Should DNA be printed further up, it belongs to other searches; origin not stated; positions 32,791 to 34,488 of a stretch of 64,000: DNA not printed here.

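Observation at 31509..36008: Translationally coupled operon: anchored family-5 SBP, secreted HExxH peptidase and two DUF881 paralogues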

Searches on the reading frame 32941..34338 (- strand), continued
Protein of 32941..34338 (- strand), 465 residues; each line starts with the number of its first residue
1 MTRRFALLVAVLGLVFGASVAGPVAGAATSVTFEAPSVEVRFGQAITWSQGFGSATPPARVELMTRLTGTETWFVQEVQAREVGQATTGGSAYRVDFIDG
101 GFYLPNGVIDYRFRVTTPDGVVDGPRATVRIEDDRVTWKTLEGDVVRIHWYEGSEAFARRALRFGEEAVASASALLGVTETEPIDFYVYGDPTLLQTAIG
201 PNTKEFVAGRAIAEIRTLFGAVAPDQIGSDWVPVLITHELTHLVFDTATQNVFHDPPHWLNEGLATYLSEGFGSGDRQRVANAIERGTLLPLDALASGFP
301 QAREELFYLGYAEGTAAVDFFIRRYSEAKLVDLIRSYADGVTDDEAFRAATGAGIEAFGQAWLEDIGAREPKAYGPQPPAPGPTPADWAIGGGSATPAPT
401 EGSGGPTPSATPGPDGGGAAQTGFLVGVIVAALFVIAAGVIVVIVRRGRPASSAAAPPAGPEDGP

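Call 17: search_solved_structures(query=A1, max_evalue=1, show_alignments=2)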
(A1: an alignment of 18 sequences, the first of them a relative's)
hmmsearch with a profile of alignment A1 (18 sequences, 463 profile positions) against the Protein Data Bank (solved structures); distinct sequences matched with E-value up to 1: 36.
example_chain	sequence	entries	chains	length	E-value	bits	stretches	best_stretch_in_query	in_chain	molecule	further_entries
6ea4_A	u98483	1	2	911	0.0017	20.5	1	197-265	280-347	Endoplasmic reticulum aminopeptidase 2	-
7p7p_A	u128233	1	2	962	0.0018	20.5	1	197-265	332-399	Endoplasmic reticulum aminopeptidase 2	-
7nsk_A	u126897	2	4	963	0.0018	20.5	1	197-265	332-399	Endoplasmic reticulum aminopeptidase 2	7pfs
7nup_A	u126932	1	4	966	0.0018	20.4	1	197-265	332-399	Endoplasmic reticulum aminopeptidase 2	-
3se6_A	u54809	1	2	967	0.0018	20.4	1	197-265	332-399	Endoplasmic reticulum aminopeptidase 2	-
5ab0_A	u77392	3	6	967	0.0018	20.4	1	197-265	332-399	ENDOPLASMATIC RETICULUM AMINOPEPTIDASE 2 | Endoplasmic reticulum aminopeptidase 2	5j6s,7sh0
4kx7_A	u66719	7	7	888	0.0097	18.1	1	201-265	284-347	Glutamyl aminopeptidase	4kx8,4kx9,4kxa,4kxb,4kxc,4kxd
4e36_A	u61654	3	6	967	0.028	16.5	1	197-265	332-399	Endoplasmic reticulum aminopeptidase 2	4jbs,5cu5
5ab2_A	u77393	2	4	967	0.028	16.5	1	197-265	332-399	ENDOPLASMIC RETICULUM AMINOPEPTIDASE 2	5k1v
9cam_B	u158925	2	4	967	0.1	14.7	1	211-265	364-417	Aminopeptidase N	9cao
2w7q_A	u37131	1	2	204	0.12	14.4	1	287-349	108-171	OUTER-MEMBRANE LIPOPROTEIN CARRIER PROTEIN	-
7vpq_A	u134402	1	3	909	0.13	14.3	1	211-265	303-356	Aminopeptidase N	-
4fyq_A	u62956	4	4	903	0.13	14.3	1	211-265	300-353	Aminopeptidase N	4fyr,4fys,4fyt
6atk_A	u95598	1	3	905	0.13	14.3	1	211-265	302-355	Aminopeptidase N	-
6u7e_A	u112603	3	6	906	0.13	14.3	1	211-265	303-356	Aminopeptidase N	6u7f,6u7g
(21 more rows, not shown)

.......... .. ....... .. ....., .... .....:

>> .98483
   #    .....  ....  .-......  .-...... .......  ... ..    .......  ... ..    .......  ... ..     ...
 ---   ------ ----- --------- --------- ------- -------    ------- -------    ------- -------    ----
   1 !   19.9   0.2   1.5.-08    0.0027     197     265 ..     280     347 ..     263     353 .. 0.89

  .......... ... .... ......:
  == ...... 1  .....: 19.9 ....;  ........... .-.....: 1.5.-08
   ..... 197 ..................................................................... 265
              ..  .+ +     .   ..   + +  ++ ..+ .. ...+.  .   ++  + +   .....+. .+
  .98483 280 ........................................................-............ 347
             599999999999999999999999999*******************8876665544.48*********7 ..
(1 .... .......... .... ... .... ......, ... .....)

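Call 28: search_protein_families(library=pfam, proteins=[L037:4854-5615:+, L037:5578-6609:+, L037:6642-8240:-, L037:8316-9986:+, L037:14604-15557:+, L037:15818-17242:+, L037:17239-18786:-, L037:18641-19654:-, L037:19468-20529:-, L037:435-3029:-], max_evalue=0.001)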
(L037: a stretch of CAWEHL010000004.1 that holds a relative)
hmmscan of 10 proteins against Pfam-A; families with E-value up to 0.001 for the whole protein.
L037:4854-5615:+ (253 aa): 1 family
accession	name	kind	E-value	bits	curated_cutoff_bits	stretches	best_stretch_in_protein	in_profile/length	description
PF04298.18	Zn_peptidase_2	-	8e-68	228.7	27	1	27-250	1-217/218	Putative neutral zinc metallopeptidase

L037:5578-6609:+ (343 aa): 2 families
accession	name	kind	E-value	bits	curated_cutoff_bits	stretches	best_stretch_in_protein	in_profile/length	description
PF00535.33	Glycos_transf_2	-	2.4e-13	50.8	23.3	1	119-229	10-123/168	Glycosyl transferase family 2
PF23493.1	CysS_C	-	0.00076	20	23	0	39-71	14-46/51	Cysteinyl-tRNA ligase anticodon binding domain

L037:6642-8240:- (532 aa): 3 families
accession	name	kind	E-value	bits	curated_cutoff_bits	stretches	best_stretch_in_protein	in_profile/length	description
PF01406.26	tRNA-synt_1e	-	4.9e-89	299.1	27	1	37-346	2-297/301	tRNA synthetases class I (C) catalytic domain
PF23493.1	CysS_C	-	7.7e-07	29.6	23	1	481-524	2-45/51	Cysteinyl-tRNA ligase anticodon binding domain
PF09334.17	tRNA-synt_1g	-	3.9e-05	23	20.1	0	285-336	312-361/391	tRNA synthetases class I (M)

L037:8316-9986:+ (556 aa): 1 family
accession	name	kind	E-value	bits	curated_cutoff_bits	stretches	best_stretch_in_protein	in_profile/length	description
PF00496.27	SBP_bac_5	-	1.7e-64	218.7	32.4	1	107-476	2-367/368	Bacterial extracellular solute-binding proteins, family 5 Middle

L037:14604-15557:+ (317 aa): 2 families
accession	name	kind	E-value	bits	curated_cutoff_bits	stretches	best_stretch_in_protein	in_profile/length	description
PF00710.25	Asparaginase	-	2.9e-50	170.9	22.5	1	4-185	1-183/193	Asparaginase, N-terminal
PF17763.6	Asparaginase_C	-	2.1e-17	63.6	34.6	1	209-279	1-71/114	Glutaminase/Asparaginase C-terminal domain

L037:15818-17242:+ (474 aa): 2 families
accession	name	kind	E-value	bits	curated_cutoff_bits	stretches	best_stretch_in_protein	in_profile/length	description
PF07969.17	Amidohydro_3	-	2.3e-61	209.1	29.7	1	13-472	36-472/472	Amidohydrolase family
PF01979.26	Amidohydro_1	-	0.00095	18.9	25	0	357-445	239-321/345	Amidohydrolase family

L037:17239-18786:- (515 aa): 10 families
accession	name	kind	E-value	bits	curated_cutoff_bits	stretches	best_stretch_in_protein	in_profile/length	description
PF07992.20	Pyr_redox_2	-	1.2e-43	150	26.1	1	55-364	1-285/291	Pyridine nucleotide-disulphide oxidoreductase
PF02852.28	Pyr_redox_dim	-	1.7e-18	67.2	25.3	1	391-493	2-104/110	Pyridine nucleotide-disulphide oxidoreductase, dimerisation domain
PF00070.33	Pyr_redox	-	2.2e-12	47.7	22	1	221-287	2-68/82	Pyridine nucleotide-disulphide oxidoreductase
PF13738.12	Pyr_redox_3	-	7.5e-07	29.1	30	0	177-266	121-211/305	Pyridine nucleotide-disulphide oxidoreductase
PF12831.13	FAD_oxidored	-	8e-06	25.8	27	1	56-91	1-37/416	FAD dependent oxidoreductase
PF13450.12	NAD_binding_8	-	1e-05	26.2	21.9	0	59-93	1-36/68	NAD(P)-binding Rossmann-like domain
PF13478.12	XdhC_C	-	0.00019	22.4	29.7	0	221-261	1-42/125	XdhC Rossmann domain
PF01494.25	FAD_binding_3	-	0.00025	20.8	22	0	222-252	5-35/349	FAD binding domain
PF01262.27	AlaDh_PNT_C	-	0.00039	20.3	23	0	57-85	31-59/214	Alanine dehydrogenase/PNT, C-terminal domain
PF01134.28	GIDA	-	0.00096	18.8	22.1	0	56-103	1-46/391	Glucose inhibited division protein A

L037:18641-19654:- (337 aa): 3 families
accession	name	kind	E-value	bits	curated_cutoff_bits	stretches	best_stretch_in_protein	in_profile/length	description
PF00588.24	SpoU_methylase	-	3e-31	108.8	29.7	1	184-323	2-142/142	SpoU rRNA Methylase family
PF22435.1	MRM3-like_sub_bind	-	1.8e-13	51.1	27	1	75-165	1-84/84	MRM3-like substrate binding domain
PF04705.17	TSNR_N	-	2.6e-06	27.9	28.3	1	70-177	4-108/111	Thiostrepton-resistance methylase, N terminus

L037:19468-20529:- (353 aa): 2 families
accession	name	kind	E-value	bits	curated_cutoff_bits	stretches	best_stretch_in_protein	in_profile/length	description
PF10672.15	Methyltrans_SAM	-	1.4e-12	47.9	27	1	144-313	82-243/286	S-adenosylmethionine-dependent methyltransferase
PF13649.12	Methyltransf_25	-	0.00048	21.2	27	0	193-267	1-70/97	Methyltransferase domain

L037:435-3029:- (864 aa): 9 families
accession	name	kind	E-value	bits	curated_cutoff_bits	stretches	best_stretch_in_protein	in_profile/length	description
PF00005.33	ABC_tran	-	1.5e-20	74.6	25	1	575-783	1-137/137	ABC transporter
PF02463.25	SMC_N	-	4.3e-12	46.4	40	0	746-824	135-209/220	RecF/RecN/SMC N terminal domain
PF20703.3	nSTAND1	-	4.3e-08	33.6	27.1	1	97-172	19-90/379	Novel STAND NTPase 1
PF13304.12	AAA_21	-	1.3e-07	32.5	27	0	750-808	233-294/304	AAA domain, putative AbiEii toxin, Type IV TA system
PF13191.12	AAA_16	-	9.8e-07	29.9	32.6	0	585-603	24-42/167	AAA ATPase domain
PF13555.12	AAA_29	-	1.3e-06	28.5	27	0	106-128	17-39/61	P-loop containing region of AAA domain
PF00684.25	DnaJ_CXXCXGXG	-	1.1e-05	26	32.7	0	658-690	15-50/65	DnaJ central domain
PF03193.22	RsgA_GTPase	-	2.2e-05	24.8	30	0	90-131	86-126/174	RsgA GTPase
PF15777.11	Anti-TRAP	-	9e-05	22.8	32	0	658-675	10-47/59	Tryptophan RNA-binding attenuator protein inhibitory protein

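Call 42: predict_structure(alignment_id=A1)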
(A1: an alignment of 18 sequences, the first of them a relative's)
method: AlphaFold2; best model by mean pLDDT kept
length: 465 residues; sequences in the alignment: 18
mean_pLDDT: 82.3   pTM: 0.69
mean pLDDT of the five models: 82.3, 79.8, 79.6, 78.2, 77.3
residues with pLDDT >= 90: 276; 70-90: 85; 50-70: 34; < 50: 70
segments of 3 or more residues with pLDDT < 50: 1-5, 12-28, 390-423, 453-456, 461-465
pLDDT, mean of each block of 10 residues (from residue 1): 48 46 49 95 91 96 91 92 92 95 88 96 96 93 96 96 96 93 92 87 71 89 95 95 94 92 96 97 94 90 89 98 98 95 97 97 95 62 66 40 32 33 61 84 70 50 43
secondary structure, 60 per line:
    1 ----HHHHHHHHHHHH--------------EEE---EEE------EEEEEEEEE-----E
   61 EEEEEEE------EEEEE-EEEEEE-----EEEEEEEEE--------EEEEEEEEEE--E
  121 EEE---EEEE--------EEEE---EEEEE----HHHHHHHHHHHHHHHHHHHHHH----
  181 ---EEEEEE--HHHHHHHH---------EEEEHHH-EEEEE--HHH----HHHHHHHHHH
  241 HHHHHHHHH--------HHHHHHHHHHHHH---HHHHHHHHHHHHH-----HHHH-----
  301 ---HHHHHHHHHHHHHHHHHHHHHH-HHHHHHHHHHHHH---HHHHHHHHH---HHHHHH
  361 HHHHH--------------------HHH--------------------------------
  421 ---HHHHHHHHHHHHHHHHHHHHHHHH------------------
elements in order: H5-16 E31-33 E37-39 E46-54 E60-67 E74-78 E80-85 E91-99 E108-117 E120-123 E127-130 E139-142 E146-150 H155-176 E184-189 H192-199 E209-212 E217-221 H231-249 H258-270 H274-286 H292-295 H304-325 H327-339 H343-351 H355-365 H424-447

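Call 45: fold_search(model_id=the predicted structure, library=pdb)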
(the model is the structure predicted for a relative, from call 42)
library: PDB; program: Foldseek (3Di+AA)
matches with E <= 10: 1861; with E <= 0.001: 65
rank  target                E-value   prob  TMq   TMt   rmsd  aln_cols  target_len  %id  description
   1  8cgw_A                1.3e-09  1.00  0.34  0.20  12.5       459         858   13  Insulin-regulated aminopeptidase (IRAP) in complex with an allosteric benzopyran-based inhibitor (released 2024-01-31)
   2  5mj6_A                4.2e-09  1.00  0.35  0.22  12.3       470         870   12  Ligand-induced conformational change of Insulin-regulated aminopeptidase: insights on catalytic mechanism and active s (released 2017-04-05)
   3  3fui                  8.2e-09  1.00  0.34  0.28  12.6       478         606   13  Leukotriene A4 hydrolase in complex with N-benzyl-4-[(2R)-pyrrolidin-2-ylmethoxy]aniline (released 2009-07-28)
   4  8p0i_A                9.2e-09  1.00  0.35  0.21  13.0       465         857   13  Crystal structure of the open conformation of insulin-regulated aminopeptidase in complex with a small-MW inhibitor (released 2024-09-04)
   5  1sqm                  1.6e-08  1.00  0.33  0.26  13.6       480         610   12  STRUCTURE OF [R563A] LEUKOTRIENE A4 HYDROLASE (released 2004-08-03)
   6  1gw6                  1.8e-08  1.00  0.34  0.28  12.8       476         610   12  STRUCTURE OF LEUKOTRIENE A4 HYDROLASE D375N MUTANT (released 2003-03-06)
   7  3b7s_A                2.0e-08  1.00  0.34  0.27  13.7       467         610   12  [E296Q]LTA4H in complex with RSR substrate (released 2008-09-16)
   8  5mj6_B                2.3e-08  1.00  0.36  0.22  12.1       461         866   12  Ligand-induced conformational change of Insulin-regulated aminopeptidase: insights on catalytic mechanism and active s (released 2017-04-05)
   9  6ydx_B                2.4e-08  1.00  0.38  0.23  11.3       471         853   12  Insulin-regulated aminopeptidase complexed with a macrocyclic peptidic inhibitor (released 2020-07-22)
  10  5ni6                  2.7e-08  1.00  0.35  0.28  12.5       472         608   13  Crystal structure of human LTA4H mutant D375N in complex with LTA4 (released 2017-08-23)
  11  8cgw_B                2.8e-08  1.00  0.35  0.21  12.8       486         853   11  Insulin-regulated aminopeptidase (IRAP) in complex with an allosteric benzopyran-based inhibitor (released 2024-01-31)
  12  4wz9_A                3.2e-08  1.00  0.37  0.22  11.8       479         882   11  APN1 from Anopheles gambiae (released 2015-06-17)
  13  3mdj_C                3.5e-08  1.00  0.37  0.23  11.6       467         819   10  ER Aminopeptidase, ERAP1, Bound to the Zinc Aminopeptidase Inhibitor, Bestatin (released 2011-03-30)
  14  8cgp_B                3.5e-08  1.00  0.35  0.21  11.7       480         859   13  Insulin regulated aminopeptidase (IRAP) in complex with an allosteric aryl sulfonamide inhibitor (released 2024-01-31)
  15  1hs6                  3.5e-08  1.00  0.34  0.27  14.1       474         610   13  STRUCTURE OF LEUKOTRIENE A4 HYDROLASE COMPLEXED WITH BESTATIN. (released 2001-06-24)
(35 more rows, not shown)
